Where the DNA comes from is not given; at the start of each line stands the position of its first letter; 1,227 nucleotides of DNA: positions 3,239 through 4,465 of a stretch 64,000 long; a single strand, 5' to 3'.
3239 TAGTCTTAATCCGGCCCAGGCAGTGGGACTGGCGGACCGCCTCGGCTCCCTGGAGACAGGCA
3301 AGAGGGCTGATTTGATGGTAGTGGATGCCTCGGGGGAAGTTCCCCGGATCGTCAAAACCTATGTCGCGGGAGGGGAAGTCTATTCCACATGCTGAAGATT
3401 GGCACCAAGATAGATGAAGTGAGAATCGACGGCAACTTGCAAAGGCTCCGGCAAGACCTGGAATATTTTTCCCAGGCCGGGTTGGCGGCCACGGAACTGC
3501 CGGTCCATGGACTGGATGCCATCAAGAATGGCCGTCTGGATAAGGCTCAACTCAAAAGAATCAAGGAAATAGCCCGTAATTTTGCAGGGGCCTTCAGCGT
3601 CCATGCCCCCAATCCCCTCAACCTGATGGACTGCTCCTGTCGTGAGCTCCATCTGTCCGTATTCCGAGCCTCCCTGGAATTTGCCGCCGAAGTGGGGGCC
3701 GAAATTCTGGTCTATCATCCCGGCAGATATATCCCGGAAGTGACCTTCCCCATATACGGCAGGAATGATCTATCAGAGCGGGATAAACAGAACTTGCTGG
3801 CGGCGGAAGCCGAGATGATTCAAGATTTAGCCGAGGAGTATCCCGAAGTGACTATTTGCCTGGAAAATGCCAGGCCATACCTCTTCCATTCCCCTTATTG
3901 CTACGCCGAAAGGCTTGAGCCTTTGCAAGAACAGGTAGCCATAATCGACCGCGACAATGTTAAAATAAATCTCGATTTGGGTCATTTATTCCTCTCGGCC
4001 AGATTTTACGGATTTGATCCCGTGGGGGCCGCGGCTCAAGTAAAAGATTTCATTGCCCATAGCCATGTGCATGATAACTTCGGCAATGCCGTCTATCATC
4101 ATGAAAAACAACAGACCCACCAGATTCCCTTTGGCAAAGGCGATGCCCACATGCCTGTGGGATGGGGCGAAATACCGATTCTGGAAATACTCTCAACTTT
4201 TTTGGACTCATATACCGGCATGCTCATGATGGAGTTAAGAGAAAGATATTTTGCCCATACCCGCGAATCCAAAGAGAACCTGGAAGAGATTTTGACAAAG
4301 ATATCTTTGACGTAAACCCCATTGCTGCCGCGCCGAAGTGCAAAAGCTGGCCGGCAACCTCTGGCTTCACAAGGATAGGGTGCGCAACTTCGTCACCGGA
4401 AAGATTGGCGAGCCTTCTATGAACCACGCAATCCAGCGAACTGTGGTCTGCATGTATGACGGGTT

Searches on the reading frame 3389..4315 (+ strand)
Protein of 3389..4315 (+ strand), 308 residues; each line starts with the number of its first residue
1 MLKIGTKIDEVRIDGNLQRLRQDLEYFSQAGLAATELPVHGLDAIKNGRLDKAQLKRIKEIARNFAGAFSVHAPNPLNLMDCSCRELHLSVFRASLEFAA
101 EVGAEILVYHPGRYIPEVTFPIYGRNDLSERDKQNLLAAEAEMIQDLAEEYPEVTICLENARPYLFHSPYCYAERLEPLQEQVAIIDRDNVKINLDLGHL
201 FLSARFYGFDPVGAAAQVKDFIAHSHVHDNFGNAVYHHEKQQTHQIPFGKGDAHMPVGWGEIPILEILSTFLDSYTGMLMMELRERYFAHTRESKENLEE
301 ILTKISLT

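Call 31: find_encoding_contigs(protein=window:3389-4315:+, flank=10000, max_places=5)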
Protein window:3389-4315:+ (308 aa): 22 contigs read that carry it; 3 places shown.
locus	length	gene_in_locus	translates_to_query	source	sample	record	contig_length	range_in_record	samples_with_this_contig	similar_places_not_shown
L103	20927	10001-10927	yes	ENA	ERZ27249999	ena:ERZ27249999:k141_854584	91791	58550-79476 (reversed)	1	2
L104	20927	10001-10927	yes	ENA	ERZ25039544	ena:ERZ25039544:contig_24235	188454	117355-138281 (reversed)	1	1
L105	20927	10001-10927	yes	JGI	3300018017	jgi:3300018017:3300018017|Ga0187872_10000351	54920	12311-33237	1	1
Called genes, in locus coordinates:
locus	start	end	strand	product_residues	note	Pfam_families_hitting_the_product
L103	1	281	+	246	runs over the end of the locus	PF00392:GntR, PF07702:UTRA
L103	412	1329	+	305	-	PF12974:Phosphonate-bd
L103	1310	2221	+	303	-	PF00005:ABC_tran, PF13304:AAA_21 (faint)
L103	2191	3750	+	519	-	PF00528:BPD_transp_1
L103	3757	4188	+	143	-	PF06754:PhnG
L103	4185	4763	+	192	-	PF05845:PhnH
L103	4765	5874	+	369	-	PF05861:PhnI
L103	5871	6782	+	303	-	PF06007:PhnJ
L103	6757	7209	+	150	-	PF13420:Acetyltransf_4 (weak), PF00583:Acetyltransf_1, PF13673:Acetyltransf_10, PF13508:Acetyltransf_7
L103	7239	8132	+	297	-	PF00005:ABC_tran, PF13304:AAA_21 (faint), PF08352:oligo_HPY (weak)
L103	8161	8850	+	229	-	PF02463:SMC_N (faint), PF00005:ABC_tran, PF13304:AAA_21 (faint)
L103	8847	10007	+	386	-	PF01979:Amidohydro_1, PF07969:Amidohydro_3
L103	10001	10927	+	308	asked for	PF01261:AP_endonuc_2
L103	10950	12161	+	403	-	PF01663:Phosphodiest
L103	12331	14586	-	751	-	PF19991:HMA_2 (weak), PF00122:E1-E2_ATPase, PF00702:Hydrolase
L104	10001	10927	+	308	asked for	PF01261:AP_endonuc_2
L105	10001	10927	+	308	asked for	PF01261:AP_endonuc_2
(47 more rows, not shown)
